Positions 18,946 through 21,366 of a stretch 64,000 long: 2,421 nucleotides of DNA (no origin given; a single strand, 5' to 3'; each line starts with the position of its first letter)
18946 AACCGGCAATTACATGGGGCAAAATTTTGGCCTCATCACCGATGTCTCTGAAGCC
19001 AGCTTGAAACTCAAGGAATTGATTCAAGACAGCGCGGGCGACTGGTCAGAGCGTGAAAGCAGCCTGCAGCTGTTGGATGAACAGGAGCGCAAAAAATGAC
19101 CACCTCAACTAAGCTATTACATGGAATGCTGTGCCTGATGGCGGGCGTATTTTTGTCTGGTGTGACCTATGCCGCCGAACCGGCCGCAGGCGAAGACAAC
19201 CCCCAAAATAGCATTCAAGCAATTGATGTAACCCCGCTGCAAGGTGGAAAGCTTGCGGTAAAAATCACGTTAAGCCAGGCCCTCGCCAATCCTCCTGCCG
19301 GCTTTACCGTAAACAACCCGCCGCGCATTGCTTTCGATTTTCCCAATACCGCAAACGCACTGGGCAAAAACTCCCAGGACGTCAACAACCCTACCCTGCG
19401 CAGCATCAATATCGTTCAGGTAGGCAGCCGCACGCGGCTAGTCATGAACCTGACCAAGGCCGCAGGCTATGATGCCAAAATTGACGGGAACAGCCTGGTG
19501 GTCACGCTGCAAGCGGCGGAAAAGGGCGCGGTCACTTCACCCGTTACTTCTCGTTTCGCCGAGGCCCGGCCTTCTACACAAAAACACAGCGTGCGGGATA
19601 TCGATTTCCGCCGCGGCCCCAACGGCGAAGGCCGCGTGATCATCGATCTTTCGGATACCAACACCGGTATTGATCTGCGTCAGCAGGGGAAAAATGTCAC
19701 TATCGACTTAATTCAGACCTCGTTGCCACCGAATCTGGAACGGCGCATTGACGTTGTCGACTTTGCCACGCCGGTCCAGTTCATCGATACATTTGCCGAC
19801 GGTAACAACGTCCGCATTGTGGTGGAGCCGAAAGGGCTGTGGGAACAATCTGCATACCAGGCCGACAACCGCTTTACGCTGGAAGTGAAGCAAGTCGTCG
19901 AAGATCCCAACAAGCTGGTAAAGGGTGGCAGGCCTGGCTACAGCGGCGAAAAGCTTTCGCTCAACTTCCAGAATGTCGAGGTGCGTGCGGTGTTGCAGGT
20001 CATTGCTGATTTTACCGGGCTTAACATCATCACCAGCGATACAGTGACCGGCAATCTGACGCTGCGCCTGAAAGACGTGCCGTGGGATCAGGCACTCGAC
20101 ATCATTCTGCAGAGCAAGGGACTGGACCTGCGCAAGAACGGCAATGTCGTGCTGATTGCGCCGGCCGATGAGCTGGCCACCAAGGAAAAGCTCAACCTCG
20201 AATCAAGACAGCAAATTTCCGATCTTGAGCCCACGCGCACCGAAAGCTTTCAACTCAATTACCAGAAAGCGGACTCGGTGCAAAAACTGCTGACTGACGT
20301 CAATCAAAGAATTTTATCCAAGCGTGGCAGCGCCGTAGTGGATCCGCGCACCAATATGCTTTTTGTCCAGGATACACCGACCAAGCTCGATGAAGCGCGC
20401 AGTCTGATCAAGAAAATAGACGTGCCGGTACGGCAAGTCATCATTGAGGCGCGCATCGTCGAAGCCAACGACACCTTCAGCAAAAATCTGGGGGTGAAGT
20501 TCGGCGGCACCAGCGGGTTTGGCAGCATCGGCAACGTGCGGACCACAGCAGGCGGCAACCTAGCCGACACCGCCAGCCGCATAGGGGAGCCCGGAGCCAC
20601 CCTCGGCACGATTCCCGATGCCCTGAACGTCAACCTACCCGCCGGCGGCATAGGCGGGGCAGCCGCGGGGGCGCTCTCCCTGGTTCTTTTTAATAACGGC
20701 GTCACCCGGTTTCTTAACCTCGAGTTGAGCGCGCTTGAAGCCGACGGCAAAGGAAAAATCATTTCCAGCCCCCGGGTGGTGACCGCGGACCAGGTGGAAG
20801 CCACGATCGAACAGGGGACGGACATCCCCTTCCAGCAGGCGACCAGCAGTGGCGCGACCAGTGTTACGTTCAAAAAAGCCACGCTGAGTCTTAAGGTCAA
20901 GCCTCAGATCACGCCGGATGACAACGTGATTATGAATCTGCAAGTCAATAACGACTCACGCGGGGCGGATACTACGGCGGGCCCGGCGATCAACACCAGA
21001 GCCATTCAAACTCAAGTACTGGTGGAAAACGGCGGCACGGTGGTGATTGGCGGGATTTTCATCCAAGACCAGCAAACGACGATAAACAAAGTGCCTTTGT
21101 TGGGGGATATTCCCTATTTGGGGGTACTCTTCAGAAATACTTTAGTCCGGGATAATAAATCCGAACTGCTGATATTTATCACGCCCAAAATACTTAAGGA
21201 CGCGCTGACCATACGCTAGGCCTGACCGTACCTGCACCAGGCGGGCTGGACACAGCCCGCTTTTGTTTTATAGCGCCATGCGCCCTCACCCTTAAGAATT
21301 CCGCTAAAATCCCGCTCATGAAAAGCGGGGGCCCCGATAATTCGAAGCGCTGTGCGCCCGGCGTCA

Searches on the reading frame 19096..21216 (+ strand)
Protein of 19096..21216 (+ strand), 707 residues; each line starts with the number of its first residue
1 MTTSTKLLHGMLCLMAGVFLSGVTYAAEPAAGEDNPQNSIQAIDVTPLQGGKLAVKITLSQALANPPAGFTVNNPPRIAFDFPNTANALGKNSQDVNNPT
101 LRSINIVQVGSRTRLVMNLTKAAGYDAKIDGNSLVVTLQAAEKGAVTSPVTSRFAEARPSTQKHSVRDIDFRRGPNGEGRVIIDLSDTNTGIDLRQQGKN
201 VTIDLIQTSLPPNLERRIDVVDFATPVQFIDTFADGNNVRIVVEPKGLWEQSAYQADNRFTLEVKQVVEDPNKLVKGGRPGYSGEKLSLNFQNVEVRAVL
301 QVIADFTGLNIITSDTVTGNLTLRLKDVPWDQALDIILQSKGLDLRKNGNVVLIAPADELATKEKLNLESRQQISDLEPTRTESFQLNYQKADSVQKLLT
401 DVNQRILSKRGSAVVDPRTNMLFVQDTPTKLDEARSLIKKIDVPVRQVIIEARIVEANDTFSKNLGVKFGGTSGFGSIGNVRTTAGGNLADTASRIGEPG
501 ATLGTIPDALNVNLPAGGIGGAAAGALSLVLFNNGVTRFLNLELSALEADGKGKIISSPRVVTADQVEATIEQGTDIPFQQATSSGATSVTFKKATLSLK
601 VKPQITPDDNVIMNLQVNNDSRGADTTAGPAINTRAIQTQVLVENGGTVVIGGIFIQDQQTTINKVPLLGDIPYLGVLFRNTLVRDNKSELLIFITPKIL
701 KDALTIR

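Call 63: search_protein_families(library=pfam, proteins=[window:19096-21216:+], max_evalue=0.00001)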
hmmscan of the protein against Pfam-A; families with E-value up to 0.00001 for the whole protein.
window:19096-21216:+ (707 aa): 5 families
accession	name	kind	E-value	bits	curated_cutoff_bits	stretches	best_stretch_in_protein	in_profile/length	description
PF00263.26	Secretin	-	7.7e-50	169.2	27.5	1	546-701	1-169/169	Bacterial type II and III secretion system protein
PF11741.13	AMIN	-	1.4e-36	125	20.5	2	168-270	1-100/101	AMIN domain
PF03958.22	Secretin_N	-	6.5e-17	61.9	28.2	1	382-447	1-69/69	Bacterial type II/III secretion system short domain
PF07660.19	STN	-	2e-08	34.3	28.4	1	310-357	2-52/52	Secretin and TonB N terminus short domain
PF21305.2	type_II_gspD_N0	-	7.1e-07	29.4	27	1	289-338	1-51/71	GspD-like, N0 domain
